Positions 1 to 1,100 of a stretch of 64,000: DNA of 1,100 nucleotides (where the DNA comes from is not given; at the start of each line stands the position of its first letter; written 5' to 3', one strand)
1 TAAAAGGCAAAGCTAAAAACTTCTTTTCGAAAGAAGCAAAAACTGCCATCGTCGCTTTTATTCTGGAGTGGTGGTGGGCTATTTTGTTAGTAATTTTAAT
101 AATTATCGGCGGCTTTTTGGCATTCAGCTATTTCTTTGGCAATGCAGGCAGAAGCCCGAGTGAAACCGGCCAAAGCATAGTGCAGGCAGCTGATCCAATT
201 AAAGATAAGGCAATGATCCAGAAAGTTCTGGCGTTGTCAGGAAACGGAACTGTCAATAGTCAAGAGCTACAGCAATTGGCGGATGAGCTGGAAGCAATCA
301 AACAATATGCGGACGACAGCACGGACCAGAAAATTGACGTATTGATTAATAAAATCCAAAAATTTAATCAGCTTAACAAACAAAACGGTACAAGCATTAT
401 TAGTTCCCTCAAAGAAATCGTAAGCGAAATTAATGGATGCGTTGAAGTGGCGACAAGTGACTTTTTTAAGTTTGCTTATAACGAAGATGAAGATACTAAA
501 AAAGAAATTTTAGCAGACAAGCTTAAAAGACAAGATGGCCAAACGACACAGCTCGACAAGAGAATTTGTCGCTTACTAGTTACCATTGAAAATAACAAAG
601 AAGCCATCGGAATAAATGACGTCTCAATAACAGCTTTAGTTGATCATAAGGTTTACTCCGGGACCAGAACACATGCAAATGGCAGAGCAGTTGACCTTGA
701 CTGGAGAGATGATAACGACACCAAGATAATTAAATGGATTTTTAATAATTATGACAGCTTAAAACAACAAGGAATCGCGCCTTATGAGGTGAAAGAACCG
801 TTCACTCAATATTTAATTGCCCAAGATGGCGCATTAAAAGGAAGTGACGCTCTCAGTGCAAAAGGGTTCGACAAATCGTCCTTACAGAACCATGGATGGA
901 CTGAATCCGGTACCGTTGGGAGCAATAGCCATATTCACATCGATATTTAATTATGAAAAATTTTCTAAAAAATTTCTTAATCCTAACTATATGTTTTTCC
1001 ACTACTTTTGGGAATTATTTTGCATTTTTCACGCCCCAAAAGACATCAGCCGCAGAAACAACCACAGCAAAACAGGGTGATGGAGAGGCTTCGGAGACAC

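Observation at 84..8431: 2492-aa giant surface protein and co-oriented 288-aa upstream partner both carry an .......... (LAS/peptidase-M15-like) signature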

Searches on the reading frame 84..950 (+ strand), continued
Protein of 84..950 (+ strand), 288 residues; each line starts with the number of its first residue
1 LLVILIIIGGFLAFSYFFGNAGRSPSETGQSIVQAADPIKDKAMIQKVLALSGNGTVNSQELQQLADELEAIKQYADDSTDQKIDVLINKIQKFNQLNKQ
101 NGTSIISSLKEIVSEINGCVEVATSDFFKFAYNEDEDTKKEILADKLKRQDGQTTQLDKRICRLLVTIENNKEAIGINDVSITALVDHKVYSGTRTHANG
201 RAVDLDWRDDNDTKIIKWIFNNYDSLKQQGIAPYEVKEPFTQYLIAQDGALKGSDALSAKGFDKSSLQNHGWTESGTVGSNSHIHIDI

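Call 82: search_protein_families(library=pfam, alignment_id=A5, max_evalue=0.001)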
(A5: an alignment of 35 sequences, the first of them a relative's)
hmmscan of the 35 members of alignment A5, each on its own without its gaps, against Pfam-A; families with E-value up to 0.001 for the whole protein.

A. member 1, P0001 (504 aa): 1 family
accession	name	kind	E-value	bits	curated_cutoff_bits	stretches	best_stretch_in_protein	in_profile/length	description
PF12698.13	ABC2_membrane_3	-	0.00023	20.8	31.6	1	212-361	4-119/347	ABC-2 family transporter protein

B. families by the number of members that match (of 35 scanned): 6 families
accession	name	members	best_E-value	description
PF01551.29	Peptidase_M23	23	2.6e-22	Peptidase family M23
PF13529.12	Peptidase_C39_2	4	4.1e-14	Peptidase_C39 like family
PF12385.14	Peptidase_C70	2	1.5e-08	Papain-like cysteine protease AvrRpt2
PF02009.21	RIFIN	1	2.3e-05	Rifin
PF12698.13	ABC2_membrane_3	1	0.00023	ABC-2 family transporter protein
PF23785.1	DUF7171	1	0.00063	Protein of unknown function (DUF7171)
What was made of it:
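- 516..947 (+): C-terminal M15-like module of the partner (144 aa). H-x6-D is at nt 672-695 (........). HIH is at nt 930-938. Orthologues carry M23 or C39-like modules at the same place (call 82).
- Closest known: Peptidase_M23. Same: M23 is also a LAS-superfamily zinc peptidase with HxH (call 82).
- Partner orthologues: 23 of 35 carry Peptidase_M23, best E 2.6e-22 (call 82).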

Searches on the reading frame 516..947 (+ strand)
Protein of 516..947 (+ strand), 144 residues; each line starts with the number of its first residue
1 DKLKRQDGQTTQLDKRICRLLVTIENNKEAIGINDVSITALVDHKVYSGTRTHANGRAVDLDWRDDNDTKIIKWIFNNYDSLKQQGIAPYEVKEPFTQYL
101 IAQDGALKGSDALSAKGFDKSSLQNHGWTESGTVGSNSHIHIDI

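Call 43: search_solved_structures(query=A2, max_evalue=10, show_alignments=3)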
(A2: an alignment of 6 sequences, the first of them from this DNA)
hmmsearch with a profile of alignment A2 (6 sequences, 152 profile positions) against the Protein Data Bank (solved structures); distinct sequences matched with E-value up to 10: 3.
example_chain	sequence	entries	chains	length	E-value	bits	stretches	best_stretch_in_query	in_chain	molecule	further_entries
8i7o_O1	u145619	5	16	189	0.39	13.7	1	72-119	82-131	Protein Flattop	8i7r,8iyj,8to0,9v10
4uap_A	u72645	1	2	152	0.41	13.6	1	44-106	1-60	Glycosyl hydrolase, family 31/fibronectin type III domain protein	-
1o3x_A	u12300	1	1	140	1.1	12.2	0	90-129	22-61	ADP-ribosylation factor binding protein GGA1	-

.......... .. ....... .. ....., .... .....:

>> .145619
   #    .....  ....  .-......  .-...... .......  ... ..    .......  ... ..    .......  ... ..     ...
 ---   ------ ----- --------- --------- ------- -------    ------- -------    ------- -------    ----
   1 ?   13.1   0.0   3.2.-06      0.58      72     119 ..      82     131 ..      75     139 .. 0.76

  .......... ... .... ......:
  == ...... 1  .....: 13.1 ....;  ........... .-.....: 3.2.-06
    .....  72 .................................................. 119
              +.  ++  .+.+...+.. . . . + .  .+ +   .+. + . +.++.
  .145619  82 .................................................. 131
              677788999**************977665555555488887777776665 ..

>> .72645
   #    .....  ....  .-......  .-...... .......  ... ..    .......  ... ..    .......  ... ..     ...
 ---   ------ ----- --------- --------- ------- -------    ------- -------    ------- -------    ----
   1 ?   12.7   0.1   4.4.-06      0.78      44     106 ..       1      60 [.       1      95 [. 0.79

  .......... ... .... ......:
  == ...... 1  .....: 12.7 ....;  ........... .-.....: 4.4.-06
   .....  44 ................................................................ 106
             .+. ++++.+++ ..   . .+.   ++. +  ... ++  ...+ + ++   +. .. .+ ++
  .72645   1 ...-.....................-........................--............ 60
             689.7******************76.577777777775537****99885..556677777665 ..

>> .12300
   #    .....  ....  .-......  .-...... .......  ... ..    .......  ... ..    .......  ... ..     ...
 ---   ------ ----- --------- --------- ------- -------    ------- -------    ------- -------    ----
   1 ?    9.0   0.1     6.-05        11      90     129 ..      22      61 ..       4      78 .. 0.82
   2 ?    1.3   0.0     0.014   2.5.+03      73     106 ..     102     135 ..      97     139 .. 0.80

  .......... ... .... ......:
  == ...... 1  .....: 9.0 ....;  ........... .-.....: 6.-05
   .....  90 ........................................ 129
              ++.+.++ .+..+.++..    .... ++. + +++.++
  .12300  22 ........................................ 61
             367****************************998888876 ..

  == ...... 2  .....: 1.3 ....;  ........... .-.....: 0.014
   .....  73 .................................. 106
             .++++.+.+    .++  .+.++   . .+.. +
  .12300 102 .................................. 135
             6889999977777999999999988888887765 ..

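Call 45: search_protein_families(library=pfam, alignment_id=A2, max_evalue=10)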
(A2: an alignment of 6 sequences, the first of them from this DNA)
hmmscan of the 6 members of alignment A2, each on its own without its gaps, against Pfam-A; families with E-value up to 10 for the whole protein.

A. member 1, seq(144 aa): 1 family
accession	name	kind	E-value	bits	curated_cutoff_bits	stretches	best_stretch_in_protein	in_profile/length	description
PF08291.16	Peptidase_M15_3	-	0.058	14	23.2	1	122-143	87-108/108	Peptidase M15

B. families by the number of members that match (of 6 scanned): 5 families
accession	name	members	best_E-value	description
PF08291.16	Peptidase_M15_3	2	0.058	Peptidase M15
PF13539.11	Peptidase_M15_4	1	0.02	D-alanyl-D-alanine carboxypeptidase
PF24258.1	DUF7459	1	0.035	Domain of unknown function (DUF7459)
PF11582.13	DUF3240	1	0.083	Protein of unknown function (DUF3240)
PF16928.10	Inj_translocase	1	0.14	DNA/protein translocase of phage P22 injectosome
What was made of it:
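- On LAS / Peptidase M15 (partner, last 144 residues): Among the 6 members the best hit is M15_4 at E 0.02 (call 45).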

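Call 74: search_protein_representatives(protein=window:516-947:+)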
Query: 144 residues. Proteins with E-value up to 0.001 (for the whole library): 9; up to 1e-10: 2; up to 1e-30: 1. The best 9 are listed.
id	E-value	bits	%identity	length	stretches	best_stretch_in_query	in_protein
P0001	2.0e-90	316.3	100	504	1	1-144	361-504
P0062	1.2e-14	70.7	38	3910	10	48-78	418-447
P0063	1.8e-07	47.4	38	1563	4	46-122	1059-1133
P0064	6.2e-07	45.7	42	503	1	3-95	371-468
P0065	3.1e-06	43.4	44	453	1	5-91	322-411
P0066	1.8e-05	40.9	27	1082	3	32-102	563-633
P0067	1.1e-04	38.4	27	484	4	57-95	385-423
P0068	3.6e-04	36.7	31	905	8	99-142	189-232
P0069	8.4e-04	35.6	40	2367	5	50-78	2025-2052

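Call 76: search_protein_families(library=pfam, proteins=[P0062, P0063, P0064, P0065, P0066, P0067, P0068], max_evalue=0.01)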
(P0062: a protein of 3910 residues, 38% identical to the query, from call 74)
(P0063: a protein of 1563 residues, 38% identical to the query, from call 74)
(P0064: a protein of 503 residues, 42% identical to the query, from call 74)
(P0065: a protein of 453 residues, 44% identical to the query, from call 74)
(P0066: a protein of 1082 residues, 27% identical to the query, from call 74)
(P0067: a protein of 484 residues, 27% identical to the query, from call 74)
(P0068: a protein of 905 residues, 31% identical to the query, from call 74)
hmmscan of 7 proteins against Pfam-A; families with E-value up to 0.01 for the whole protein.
P0062 (3910 aa): 17 families
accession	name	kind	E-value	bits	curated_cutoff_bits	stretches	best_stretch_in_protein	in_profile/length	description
PF00041.27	fn3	-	0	1310.1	25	40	2213-2299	3-83/84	Fibronectin type III domain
PF25059.1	FN3_DSCAM-DSCAML_C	-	3.1e-131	428.5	39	3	2441-2493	32-84/89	DSCAM/DSCAML C-terminal Fn3-like domain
PF16323.11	DUF4959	-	6.1e-121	396.7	32.9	2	2208-2301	17-106/106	Domain of unknown function (DUF4959)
PF07495.19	Y_Y_Y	-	8.2e-51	170.2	26.6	0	68-124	9-59/65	Y_Y_Y domain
PF16656.11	Pur_ac_phosph_N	-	6.6e-39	132.8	30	0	2410-2477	11-83/93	Purple acid Phosphatase, N-terminal domain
PF25814.1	fn3_SORL1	-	1.4e-33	115.2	27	0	3493-3531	49-86/90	SORL1-like, fn3 domain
PF16389.11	DUF4998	-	1.7e-33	116.3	29.1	0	3347-3434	21-107/199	Domain of unknown function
PF10179.15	NDNF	-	2.6e-29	102.3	27.3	0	1410-1439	85-114/127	Neuron-derived neurotrophic factor, first Fn(III) domain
PF16893.11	fn3_2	-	4.9e-20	71.9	27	0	1410-1439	50-79/89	Fibronectin type III domain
PF19433.5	NDNF_C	-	4.6e-16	59.2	26.5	0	3588-3616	133-161/175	Neuron-derived Neurotrophic Factor C-terminal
PF21454.2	MSP1_barrel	-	1.7e-12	47.9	27.8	0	2925-2956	72-103/112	Major structural protein 1, jelly-roll domain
PF21200.3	Glyco_hydro_39_C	-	4.6e-09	36.9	27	0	1562-1626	10-74/89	Alpha-L-iduronidase C-terminal domain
PF07867.16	DUF1654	-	7.6e-08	32.4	27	0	1489-1520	28-59/70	Protein of unknown function (DUF1654)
PF12892.13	FctA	-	6.8e-07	30.5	22.1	0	1612-1737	12-93/120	Spy0128-like isopeptide containing domain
PF19119.5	DUF5803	-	7.4e-05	22.8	25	0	3723-3754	116-147/196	Family of unknown function (DUF5803)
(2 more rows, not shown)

P0063 (1563 aa): 13 families
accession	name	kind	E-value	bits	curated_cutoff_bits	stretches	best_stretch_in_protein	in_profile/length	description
PF00041.27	fn3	-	2.8e-30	104.8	25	3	1368-1457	3-82/84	Fibronectin type III domain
PF17963.7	Big_9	-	4.5e-16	60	23.6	4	1039-1127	1-89/89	Bacterial Ig domain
PF18911.6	PKD_4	-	1.3e-15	57.6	27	3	1039-1128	1-85/85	PKD domain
PF21027.3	Sde0182_C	-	2.8e-13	50.7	27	0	852-910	2-68/83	Cellulose-binding protein Sde0182, C-terminal domain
PF25059.1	FN3_DSCAM-DSCAML_C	-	1.1e-10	42.1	39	1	1390-1468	14-89/89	DSCAM/DSCAML C-terminal Fn3-like domain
PF24338.1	DUF7506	-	1.1e-09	38.7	27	0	863-890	26-52/95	Domain of unknown function (DUF7506)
PF08309.17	LVIVD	-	3.2e-09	36.4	20.2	1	324-353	12-41/42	LVIVD repeat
PF02010.21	REJ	-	2.3e-08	33.5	25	2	749-875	102-250/452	REJ domain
PF16656.11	Pur_ac_phosph_N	-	0.00032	21.7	30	1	1374-1446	9-83/93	Purple acid Phosphatase, N-terminal domain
PF03456.24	uDENN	-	0.00036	21.3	22.3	0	890-911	20-48/57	uDENN domain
PF19081.6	Ig_7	-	0.00038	21.1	27.3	0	836-922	4-82/84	Ig-like domain CHU_C associated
PF12892.13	FctA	-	0.0018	19.5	22.1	0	1100-1276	10-101/120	Spy0128-like isopeptide containing domain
PF03736.22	EPTP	-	0.0073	16.8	21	0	101-121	12-31/42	EPTP domain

P0064 (503 aa): 0 families

P0065 (453 aa): 0 families

P0066 (1082 aa): 6 families
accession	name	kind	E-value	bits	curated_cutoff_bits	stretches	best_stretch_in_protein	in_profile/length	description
PF13004.13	BACON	-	7.5e-19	67.9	25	3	747-805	1-60/61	Putative binding domain, N-terminal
PF13313.11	DUF4082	-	2.8e-17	63.5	28.4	3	596-678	25-102/143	Domain of unknown function (DUF4082)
PF18560.7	Lectin_like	-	5.4e-15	56.4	27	3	593-663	27-97/156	Lectin like domain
PF18962.6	Por_Secre_tail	-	3.1e-12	47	27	1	1008-1080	1-75/75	Secretion system C-terminal sorting domain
PF19190.6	BACON_2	-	3.8e-11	43.2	25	3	498-563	23-92/94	Viral BACON domain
PF06006.17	DUF905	-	0.0013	19.1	22.3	0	898-913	39-54/70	Bacterial protein of unknown function (DUF905)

P0067 (484 aa): 4 families
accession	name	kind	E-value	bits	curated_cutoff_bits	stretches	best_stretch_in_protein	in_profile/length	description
PF13517.12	FG-GAP_3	-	1.1e-21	77.6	26.9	4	276-339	1-61/61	FG-GAP-like repeat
PF01839.29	FG-GAP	-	5e-12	45.9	22.1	0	221-239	6-24/37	FG-GAP repeat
PF07483.16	W_rich_C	-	2.3e-08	34.4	26.2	0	407-466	20-77/105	Tryptophan-rich Synechocystis species C-terminal domain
PF20615.3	DUF6802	-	0.00055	20.3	27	0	222-270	33-81/102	Family of unknown function (DUF6802)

P0068 (905 aa): 11 families
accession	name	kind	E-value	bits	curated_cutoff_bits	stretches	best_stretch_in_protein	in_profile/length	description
PF12796.13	Ank_2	-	4.5e-142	463.5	27.3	9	122-212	1-88/90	Ankyrin repeats (3 copies)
PF00023.36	Ank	-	1.2e-128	411.9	21.1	14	216-248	1-33/33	Ankyrin repeat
PF13637.12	Ank_4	-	1.3e-110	359.2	22.7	13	122-171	1-50/50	Ankyrin repeats (many copies)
PF13606.12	Ank_3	-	5.7e-107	335.4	22.3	10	216-243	1-28/30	Ankyrin repeat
PF13857.12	Ank_5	-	2.3e-88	289.5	27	16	203-257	1-56/56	Ankyrin repeats (many copies)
PF24521.3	Ank_KRIT1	-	3.5e-39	134.3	80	5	319-406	20-108/149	KRIT1 ankyrin-repeats domain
PF23745.1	ANK_LRRK2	-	6.5e-14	52.3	27.5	0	387-471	35-115/130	LRRK2 ANK repeat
PF13650.11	Asp_protease_2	-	3.1e-05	25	24.3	0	260-283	6-27/90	Aspartyl protease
PF00077.25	RVP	-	3.7e-05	24.4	20.7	0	251-277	6-27/101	Retroviral aspartyl protease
PF13975.11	gag-asp_proteas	-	0.0028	18.6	28.2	0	260-283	6-27/92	gag-polyprotein putative aspartyl protease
PF06252.17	GemA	-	0.0099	17.2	27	0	361-418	26-83/119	Bacteriophage Mu, GemA protein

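Call 92: search_protein_families(library=phrogs, alignment_id=A2, max_evalue=1)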
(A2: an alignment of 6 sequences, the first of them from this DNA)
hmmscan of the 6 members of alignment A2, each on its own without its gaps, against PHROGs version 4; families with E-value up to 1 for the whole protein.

A. member 1, seq(144 aa): 1 family
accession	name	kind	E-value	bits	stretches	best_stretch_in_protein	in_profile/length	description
phrog_9067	-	unknown function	0.058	14.3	1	17-64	14-63/64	-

B. families by the number of members that match (of 6 scanned): 4 families
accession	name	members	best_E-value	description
phrog_9067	-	2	0.011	-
phrog_30973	-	1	0.016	-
phrog_5115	-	1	0.04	ferredoxin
phrog_10639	-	1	0.18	DNA binding protein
